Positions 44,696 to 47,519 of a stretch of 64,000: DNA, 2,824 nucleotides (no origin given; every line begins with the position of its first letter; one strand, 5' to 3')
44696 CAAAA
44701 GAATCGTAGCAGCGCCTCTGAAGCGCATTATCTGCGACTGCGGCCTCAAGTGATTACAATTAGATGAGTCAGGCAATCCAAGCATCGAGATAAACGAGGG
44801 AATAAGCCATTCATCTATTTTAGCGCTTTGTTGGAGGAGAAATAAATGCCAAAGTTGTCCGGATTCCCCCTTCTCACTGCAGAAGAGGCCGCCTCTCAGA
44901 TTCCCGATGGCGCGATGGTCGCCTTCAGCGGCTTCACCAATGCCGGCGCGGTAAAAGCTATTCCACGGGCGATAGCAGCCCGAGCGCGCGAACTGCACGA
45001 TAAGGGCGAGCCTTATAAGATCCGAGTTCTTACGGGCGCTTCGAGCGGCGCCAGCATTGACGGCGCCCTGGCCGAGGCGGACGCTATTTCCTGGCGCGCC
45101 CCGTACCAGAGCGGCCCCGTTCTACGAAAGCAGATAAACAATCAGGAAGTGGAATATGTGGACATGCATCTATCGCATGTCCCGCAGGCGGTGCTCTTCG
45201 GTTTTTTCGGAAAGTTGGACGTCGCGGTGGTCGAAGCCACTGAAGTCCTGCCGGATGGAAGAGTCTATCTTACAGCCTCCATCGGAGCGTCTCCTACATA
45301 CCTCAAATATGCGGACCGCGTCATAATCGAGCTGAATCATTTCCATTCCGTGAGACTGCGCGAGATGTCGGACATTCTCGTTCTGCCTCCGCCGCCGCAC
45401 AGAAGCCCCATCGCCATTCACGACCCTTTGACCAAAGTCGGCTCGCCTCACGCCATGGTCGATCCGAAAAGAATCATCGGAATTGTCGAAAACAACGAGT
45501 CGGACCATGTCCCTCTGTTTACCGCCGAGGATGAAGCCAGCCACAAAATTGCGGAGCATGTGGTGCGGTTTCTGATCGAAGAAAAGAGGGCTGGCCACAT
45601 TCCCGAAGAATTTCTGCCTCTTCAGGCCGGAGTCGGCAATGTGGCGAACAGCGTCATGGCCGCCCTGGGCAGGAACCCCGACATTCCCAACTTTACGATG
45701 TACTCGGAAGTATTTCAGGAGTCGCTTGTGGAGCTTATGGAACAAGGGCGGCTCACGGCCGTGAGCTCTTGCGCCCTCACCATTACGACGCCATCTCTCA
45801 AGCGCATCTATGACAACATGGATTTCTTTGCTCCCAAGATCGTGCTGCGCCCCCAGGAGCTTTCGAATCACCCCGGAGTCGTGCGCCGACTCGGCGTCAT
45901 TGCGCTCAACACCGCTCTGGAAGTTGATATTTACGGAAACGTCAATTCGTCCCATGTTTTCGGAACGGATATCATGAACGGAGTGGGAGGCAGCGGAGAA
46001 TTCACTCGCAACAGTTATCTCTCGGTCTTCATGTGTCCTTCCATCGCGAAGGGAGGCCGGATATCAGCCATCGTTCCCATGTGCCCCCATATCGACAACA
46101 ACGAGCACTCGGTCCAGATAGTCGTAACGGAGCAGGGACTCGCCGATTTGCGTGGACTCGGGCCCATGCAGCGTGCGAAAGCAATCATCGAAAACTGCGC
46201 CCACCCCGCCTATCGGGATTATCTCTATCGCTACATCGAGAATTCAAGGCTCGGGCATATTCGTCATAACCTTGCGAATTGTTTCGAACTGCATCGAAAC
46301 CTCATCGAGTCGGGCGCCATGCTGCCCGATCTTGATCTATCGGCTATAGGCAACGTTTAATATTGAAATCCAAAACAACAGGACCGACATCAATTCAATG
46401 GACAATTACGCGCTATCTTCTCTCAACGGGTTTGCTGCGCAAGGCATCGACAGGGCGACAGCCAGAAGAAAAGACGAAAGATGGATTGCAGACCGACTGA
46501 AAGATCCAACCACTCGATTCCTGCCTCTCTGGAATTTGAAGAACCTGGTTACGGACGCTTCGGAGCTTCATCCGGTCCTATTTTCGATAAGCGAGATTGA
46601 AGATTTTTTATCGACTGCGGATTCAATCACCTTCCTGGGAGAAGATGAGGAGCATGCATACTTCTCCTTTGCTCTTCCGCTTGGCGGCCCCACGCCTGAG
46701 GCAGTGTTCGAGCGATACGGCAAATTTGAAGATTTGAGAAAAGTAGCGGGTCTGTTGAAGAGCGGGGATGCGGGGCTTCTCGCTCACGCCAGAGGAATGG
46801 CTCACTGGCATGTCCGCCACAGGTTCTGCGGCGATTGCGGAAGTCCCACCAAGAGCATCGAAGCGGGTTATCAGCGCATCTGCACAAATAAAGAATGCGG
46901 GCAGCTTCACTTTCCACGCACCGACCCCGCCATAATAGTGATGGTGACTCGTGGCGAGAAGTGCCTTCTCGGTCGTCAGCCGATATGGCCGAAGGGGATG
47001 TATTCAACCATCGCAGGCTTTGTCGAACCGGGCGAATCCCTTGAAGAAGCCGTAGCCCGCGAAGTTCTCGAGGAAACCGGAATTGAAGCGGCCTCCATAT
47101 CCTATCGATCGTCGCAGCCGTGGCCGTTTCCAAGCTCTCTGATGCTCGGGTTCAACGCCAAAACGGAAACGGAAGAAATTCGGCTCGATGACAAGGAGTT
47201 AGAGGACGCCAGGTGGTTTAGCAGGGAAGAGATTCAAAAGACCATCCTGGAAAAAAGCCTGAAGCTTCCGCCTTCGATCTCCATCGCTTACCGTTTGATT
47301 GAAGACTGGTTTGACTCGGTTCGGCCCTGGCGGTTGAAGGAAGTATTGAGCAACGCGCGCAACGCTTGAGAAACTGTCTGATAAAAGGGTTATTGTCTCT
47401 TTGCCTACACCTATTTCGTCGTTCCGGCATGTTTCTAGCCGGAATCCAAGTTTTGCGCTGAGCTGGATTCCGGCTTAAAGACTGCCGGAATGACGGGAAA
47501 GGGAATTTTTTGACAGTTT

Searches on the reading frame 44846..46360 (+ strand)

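Call 30: search_protein_families(library=pfam, proteins=[window:44846-46360:+], max_evalue=0.00001)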
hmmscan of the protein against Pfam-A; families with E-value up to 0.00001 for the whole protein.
window:44846-46360:+ (504 aa): 2 families
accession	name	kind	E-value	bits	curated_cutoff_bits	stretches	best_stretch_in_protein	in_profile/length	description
PF13336.12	AcetylCoA_hyd_C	-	3e-42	144.6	23.7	1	319-463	3-153/154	Acetyl-CoA hydrolase/transferase C-terminal domain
PF02550.21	AcetylCoA_hydro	-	6.3e-33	114.9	24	1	11-215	11-198/198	Acetyl-CoA hydrolase/transferase N-terminal domain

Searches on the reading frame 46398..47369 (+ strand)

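Call 30: search_protein_families(library=pfam, proteins=[window:46398-47369:+], max_evalue=0.00001)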
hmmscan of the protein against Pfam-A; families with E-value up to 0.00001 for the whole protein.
window:46398-47369:+ (323 aa): 3 families
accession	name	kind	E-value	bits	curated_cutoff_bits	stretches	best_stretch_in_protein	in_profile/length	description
PF00293.34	NUDIX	-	1.2e-20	74.3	21.1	1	177-282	4-121/134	NUDIX domain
PF09296.17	NUDIX-like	-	3.2e-10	41.1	22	1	39-137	2-96/96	NADH pyrophosphatase-like rudimentary NUDIX domain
PF09297.16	Zn_ribbon_NUD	-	1.9e-09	37.5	24.8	1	140-172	2-32/32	NADH pyrophosphatase zinc ribbon domain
